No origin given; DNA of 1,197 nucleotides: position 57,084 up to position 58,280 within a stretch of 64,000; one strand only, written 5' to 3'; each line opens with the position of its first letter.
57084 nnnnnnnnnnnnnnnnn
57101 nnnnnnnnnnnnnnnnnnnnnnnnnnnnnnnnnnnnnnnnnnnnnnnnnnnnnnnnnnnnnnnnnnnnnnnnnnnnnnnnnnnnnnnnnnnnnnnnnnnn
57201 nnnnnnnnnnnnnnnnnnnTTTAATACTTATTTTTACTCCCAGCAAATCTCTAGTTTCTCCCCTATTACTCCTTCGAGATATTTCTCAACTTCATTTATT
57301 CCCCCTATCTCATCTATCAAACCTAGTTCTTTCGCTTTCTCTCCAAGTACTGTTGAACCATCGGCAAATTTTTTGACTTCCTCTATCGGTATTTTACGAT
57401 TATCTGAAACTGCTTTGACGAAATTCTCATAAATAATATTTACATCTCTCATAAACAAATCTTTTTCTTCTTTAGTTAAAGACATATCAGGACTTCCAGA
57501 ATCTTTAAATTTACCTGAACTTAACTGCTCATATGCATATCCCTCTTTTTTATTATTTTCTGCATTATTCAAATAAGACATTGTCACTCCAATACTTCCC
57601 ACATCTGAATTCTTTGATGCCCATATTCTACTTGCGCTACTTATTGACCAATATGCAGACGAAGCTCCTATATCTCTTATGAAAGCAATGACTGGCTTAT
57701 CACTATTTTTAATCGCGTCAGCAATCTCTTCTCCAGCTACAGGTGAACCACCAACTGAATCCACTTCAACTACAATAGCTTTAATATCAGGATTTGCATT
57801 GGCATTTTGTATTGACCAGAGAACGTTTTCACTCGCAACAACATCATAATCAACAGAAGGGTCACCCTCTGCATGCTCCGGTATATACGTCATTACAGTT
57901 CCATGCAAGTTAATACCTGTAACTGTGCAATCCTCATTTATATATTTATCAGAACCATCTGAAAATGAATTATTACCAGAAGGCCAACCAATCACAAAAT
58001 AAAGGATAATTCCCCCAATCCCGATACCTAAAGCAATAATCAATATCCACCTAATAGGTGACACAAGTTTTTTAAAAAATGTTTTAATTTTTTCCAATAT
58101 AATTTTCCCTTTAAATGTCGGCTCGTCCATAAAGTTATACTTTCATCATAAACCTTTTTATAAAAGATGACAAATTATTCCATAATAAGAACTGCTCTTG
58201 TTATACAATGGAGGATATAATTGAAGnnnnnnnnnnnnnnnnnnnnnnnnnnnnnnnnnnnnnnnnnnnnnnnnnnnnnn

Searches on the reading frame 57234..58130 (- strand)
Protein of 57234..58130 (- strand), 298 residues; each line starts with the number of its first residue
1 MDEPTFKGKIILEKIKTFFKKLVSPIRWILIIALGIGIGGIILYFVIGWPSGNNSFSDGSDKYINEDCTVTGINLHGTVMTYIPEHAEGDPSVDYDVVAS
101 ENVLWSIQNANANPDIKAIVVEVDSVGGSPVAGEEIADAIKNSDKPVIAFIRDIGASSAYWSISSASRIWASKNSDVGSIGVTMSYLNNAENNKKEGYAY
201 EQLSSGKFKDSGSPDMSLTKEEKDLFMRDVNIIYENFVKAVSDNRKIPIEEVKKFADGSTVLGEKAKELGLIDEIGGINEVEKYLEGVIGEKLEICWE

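Call 52: search_protein_families(library=pfam, proteins=[window:57234-58130:-], max_evalue=0.0001)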
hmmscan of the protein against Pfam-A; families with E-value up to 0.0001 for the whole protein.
window:57234-58130:- (298 aa): 3 families
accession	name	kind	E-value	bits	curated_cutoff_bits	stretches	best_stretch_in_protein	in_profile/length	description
PF01343.23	Peptidase_S49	-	8.8e-36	123.6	24.9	1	141-284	3-146/154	Peptidase family S49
PF25145.1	NfeD1b_N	-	3.9e-08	33.5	40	1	106-225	22-139/189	NfeD1b, N-terminal domain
PF00574.28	CLP_protease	-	5.8e-05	23.5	20.2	0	103-159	33-89/182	Clp protease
